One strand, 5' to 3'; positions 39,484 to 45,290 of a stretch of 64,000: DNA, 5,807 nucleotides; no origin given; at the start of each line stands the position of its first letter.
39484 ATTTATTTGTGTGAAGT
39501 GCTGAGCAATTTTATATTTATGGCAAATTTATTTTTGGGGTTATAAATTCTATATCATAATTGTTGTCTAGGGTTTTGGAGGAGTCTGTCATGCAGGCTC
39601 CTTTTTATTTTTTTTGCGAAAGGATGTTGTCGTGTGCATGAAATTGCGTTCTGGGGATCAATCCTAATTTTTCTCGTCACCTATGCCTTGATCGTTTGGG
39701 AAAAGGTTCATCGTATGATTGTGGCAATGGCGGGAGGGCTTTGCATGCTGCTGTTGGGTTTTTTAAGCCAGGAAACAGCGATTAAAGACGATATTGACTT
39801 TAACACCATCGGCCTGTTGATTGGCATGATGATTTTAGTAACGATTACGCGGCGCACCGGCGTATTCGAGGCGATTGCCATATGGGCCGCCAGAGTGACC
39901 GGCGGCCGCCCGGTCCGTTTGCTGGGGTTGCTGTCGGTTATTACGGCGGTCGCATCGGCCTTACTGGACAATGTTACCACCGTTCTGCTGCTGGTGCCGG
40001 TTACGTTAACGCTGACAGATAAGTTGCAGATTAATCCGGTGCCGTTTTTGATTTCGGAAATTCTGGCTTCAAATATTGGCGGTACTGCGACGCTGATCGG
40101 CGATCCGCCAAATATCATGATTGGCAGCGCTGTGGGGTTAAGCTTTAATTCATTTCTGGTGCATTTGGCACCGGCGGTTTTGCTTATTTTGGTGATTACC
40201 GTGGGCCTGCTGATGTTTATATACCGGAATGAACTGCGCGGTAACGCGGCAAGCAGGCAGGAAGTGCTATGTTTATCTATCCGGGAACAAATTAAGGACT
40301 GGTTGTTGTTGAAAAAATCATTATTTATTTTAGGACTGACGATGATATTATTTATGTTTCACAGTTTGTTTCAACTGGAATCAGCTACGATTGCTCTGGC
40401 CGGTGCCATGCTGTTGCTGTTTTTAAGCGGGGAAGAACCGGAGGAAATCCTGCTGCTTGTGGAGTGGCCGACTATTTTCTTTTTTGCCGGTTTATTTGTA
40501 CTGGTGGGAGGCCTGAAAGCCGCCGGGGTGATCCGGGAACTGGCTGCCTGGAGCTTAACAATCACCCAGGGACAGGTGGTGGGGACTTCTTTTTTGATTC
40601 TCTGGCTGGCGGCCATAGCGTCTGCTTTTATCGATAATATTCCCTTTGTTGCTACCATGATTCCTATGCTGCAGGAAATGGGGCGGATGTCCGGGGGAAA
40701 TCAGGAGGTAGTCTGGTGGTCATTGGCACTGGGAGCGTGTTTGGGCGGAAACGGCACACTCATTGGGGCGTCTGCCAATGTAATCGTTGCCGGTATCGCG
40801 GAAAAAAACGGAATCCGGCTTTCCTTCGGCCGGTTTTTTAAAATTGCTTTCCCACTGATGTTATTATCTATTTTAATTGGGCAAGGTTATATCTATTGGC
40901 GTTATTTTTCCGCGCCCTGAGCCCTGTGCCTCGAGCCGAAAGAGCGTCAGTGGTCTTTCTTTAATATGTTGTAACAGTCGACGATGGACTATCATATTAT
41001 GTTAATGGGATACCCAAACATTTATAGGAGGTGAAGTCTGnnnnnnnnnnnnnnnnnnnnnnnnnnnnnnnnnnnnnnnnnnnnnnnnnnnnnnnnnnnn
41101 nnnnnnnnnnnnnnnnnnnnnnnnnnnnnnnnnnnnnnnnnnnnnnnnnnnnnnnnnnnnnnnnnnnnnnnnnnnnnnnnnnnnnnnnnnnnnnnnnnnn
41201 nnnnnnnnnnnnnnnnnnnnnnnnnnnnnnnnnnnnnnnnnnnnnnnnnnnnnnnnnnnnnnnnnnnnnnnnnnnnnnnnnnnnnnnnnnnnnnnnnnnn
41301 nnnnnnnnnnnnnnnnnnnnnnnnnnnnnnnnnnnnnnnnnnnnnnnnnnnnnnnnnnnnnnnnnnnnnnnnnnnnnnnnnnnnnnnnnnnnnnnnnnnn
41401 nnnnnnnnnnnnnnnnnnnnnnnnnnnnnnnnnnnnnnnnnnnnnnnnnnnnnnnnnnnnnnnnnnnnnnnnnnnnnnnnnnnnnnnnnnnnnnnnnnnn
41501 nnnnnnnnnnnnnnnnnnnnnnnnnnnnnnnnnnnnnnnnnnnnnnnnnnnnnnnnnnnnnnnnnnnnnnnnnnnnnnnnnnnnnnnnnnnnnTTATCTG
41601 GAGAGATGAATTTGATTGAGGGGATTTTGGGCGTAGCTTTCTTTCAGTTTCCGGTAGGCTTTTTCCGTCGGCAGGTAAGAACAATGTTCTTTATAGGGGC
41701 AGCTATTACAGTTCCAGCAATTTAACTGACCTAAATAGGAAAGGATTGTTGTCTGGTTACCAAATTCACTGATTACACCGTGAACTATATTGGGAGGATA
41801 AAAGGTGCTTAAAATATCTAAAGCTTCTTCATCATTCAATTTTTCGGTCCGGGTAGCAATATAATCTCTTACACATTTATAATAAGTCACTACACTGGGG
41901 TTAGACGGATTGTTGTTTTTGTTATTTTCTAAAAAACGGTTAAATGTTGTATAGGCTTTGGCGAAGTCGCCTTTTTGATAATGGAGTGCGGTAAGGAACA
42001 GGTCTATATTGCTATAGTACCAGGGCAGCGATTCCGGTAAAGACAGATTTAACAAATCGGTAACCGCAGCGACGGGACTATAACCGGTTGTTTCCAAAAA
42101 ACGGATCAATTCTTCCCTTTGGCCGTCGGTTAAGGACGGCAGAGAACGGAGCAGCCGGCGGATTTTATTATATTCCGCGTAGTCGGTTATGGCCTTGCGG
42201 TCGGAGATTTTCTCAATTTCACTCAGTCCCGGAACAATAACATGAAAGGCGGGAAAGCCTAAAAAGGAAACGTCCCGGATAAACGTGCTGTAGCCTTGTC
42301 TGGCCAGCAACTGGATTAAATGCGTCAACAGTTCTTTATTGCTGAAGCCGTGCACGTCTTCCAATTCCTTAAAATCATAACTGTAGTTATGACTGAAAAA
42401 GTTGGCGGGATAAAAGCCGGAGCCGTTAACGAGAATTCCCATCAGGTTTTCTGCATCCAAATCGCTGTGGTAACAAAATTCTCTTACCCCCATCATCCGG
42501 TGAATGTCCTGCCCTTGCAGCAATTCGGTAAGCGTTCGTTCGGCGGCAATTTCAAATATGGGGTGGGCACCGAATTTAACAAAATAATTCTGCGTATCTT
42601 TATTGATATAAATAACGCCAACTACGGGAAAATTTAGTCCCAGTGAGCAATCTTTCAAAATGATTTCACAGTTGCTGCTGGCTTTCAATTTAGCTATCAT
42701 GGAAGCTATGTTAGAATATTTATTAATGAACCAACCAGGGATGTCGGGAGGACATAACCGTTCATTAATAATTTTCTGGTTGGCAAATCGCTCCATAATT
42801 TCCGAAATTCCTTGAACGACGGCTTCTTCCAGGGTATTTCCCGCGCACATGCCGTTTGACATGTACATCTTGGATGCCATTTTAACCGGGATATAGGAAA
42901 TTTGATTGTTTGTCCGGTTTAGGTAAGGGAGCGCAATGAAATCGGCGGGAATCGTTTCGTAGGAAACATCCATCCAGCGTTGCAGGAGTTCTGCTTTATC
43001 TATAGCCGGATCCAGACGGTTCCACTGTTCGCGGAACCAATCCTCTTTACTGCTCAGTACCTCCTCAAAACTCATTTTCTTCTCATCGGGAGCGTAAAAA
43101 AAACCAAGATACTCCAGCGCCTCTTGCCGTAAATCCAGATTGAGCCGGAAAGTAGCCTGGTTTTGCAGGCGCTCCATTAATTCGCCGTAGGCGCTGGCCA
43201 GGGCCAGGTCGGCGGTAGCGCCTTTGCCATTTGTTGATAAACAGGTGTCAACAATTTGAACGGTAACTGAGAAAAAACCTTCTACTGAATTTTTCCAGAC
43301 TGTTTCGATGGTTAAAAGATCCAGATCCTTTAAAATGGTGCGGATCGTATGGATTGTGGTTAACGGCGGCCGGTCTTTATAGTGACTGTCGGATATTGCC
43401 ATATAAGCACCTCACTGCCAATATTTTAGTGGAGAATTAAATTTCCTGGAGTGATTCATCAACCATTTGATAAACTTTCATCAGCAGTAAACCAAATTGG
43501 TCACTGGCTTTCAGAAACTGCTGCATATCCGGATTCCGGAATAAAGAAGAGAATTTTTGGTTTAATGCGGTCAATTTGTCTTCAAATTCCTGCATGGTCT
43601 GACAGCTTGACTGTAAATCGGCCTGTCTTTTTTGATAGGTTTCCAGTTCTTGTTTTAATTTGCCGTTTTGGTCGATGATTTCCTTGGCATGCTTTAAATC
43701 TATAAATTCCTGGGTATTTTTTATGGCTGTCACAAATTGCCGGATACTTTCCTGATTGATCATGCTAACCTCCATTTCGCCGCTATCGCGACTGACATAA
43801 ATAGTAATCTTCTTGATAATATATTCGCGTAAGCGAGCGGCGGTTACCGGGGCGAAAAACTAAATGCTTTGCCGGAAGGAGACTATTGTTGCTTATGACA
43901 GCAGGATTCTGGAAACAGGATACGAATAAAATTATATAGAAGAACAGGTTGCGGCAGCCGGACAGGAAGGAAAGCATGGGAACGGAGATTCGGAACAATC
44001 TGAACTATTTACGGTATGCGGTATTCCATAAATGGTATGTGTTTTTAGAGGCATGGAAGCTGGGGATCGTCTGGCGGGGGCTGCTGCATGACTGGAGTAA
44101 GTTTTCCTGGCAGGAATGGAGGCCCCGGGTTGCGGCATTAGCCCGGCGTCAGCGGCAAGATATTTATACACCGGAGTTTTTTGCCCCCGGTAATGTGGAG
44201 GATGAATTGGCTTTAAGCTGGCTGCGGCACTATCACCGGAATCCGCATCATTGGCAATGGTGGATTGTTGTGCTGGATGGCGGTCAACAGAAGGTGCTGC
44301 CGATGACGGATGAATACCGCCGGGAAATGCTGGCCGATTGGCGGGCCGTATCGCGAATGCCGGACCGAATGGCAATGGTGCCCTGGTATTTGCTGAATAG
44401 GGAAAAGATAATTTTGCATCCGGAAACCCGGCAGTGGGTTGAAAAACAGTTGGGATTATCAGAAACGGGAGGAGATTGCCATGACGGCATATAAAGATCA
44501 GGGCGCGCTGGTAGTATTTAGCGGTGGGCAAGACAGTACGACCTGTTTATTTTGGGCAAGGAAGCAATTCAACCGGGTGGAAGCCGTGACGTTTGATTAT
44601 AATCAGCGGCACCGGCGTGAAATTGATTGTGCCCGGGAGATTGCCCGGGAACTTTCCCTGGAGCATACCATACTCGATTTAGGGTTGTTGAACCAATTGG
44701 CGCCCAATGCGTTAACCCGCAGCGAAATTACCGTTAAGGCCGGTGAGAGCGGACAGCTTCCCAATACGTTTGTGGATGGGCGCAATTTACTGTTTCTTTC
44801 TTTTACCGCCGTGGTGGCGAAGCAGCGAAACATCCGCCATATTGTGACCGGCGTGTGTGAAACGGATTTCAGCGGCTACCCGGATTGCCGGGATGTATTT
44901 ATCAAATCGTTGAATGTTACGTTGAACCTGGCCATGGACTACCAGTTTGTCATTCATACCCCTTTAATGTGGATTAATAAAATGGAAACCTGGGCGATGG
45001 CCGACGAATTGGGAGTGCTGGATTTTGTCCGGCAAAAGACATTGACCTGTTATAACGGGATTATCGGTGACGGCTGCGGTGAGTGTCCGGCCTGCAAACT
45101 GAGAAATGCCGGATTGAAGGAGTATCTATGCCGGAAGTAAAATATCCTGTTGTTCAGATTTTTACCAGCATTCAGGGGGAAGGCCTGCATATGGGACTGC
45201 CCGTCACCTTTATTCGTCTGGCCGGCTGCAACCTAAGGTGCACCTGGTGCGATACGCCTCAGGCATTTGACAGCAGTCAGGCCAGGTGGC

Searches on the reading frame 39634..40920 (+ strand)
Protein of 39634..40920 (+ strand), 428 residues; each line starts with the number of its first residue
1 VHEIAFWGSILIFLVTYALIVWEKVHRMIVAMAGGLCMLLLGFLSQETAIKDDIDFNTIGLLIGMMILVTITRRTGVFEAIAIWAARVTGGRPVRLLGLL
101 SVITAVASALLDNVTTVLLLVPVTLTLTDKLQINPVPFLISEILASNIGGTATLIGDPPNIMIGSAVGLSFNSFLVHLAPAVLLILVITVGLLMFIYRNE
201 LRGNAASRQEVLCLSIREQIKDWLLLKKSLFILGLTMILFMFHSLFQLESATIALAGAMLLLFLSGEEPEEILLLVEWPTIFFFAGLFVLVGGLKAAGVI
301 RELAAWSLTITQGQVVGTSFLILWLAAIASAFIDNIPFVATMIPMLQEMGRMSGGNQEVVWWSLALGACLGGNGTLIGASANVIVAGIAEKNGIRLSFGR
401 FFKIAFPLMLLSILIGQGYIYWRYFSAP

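Call 20: search_protein_families(library=pfam, proteins=[window:39634-40920:+])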
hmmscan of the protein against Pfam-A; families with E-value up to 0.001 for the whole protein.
window:39634-40920:+ (428 aa): 3 families
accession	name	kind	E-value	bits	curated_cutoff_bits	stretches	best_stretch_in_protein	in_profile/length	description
PF03600.22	CitMHS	-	1.1e-95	321.1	31.9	1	17-367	1-336/336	Citrate transporter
PF02040.21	ArsB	-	4.3e-21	76.2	22.2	1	10-417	3-416/423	Arsenical pump membrane protein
PF00939.25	Na_sulph_symp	-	9.2e-10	38.5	27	1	169-423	213-467/472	Sodium:sulfate symporter transmembrane region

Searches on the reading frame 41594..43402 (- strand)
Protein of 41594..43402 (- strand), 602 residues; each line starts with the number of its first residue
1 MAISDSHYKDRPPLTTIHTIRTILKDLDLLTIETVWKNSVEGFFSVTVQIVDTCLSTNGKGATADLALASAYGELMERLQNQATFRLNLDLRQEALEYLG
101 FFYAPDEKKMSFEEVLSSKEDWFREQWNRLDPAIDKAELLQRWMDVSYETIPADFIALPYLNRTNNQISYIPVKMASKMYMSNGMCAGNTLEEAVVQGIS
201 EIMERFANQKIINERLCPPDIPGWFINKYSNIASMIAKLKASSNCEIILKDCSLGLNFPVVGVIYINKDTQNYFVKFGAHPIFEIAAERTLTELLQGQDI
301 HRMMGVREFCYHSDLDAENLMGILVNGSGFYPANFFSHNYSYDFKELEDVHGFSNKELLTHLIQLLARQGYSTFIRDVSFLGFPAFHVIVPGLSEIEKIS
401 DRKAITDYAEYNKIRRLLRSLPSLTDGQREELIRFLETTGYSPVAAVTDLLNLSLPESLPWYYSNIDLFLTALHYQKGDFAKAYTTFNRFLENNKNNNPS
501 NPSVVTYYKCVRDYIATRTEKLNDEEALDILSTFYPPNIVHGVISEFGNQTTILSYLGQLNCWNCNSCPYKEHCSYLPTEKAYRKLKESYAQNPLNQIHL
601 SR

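Call 21: search_protein_families(library=pfam, proteins=[window:41594-43402:-])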
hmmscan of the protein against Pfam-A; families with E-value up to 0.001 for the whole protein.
window:41594-43402:- (602 aa): 2 families
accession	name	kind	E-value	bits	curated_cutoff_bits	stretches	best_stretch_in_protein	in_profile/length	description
PF02624.21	YcaO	-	4.9e-54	184.3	25.7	1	58-394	1-325/325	YcaO cyclodehydratase, ATP-ad Mg2+-binding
PF18381.7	YcaO_C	-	0.00055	20.3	26.1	0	414-521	4-107/172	YcaO cyclodehydratase C-terminal domain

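Call 61: search_protein_families(library=ncbifam, proteins=[window:41594-43402:-], max_evalue=0.001)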
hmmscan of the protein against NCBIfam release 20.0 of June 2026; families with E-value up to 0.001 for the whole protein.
window:41594-43402:- (602 aa): 5 families
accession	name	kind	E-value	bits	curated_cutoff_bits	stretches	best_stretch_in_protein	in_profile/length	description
NF040716.1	YcaO_for_S12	equivalog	1.2e-92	311.2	700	1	9-546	6-536/571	30S ribosomal protein S12 methylthiotransferase accessory factor YcaO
TIGR03549.1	TIGR03549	equivalog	8e-66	222.7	900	1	9-497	154-638/723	OsmC domain/YcaO domain-containing protein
TIGR00702.1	TIGR00702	domain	1.2e-39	136.5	75.65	1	16-402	6-372/377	YcaO-type kinase domain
TIGR03604.1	TOMM_cyclo_SagD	subfamily_domain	3.2e-17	62.5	219.25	1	59-397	1-340/377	thiazole/oxazole-forming peptide maturase, SagD family component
TIGR03266.1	methan_mark_1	equivalog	3.3e-16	59.2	365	1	57-397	55-366/376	YcaO-related McrA-glycine thioamidation protein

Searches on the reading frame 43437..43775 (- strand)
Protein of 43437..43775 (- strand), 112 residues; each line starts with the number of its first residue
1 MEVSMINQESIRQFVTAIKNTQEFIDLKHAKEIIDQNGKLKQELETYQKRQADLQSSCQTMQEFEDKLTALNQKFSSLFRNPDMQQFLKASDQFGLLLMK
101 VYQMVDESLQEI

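Call 21: search_protein_families(library=pfam, proteins=[window:43437-43775:-])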
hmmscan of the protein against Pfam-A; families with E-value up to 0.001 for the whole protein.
window:43437-43775:- (112 aa): 1 family
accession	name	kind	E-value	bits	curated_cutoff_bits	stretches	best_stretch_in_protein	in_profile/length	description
PF06133.16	Com_YlbF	-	2.8e-13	50.7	23.9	1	9-109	3-104/105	Control of competence regulator ComK, YlbF/YmcA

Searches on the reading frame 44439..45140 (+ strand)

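Call 21: search_protein_families(library=pfam, proteins=[window:44439-45140:+])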
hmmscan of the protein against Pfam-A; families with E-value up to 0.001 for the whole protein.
window:44439-45140:+ (233 aa): 2 families
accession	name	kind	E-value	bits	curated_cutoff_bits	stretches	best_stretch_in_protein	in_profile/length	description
PF06508.19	QueC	-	4.8e-82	275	22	1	23-229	2-209/210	Queuosine biosynthesis protein QueC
PF00733.27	Asn_synthase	-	3.3e-06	27.4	21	1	19-80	16-78/354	Asparagine synthase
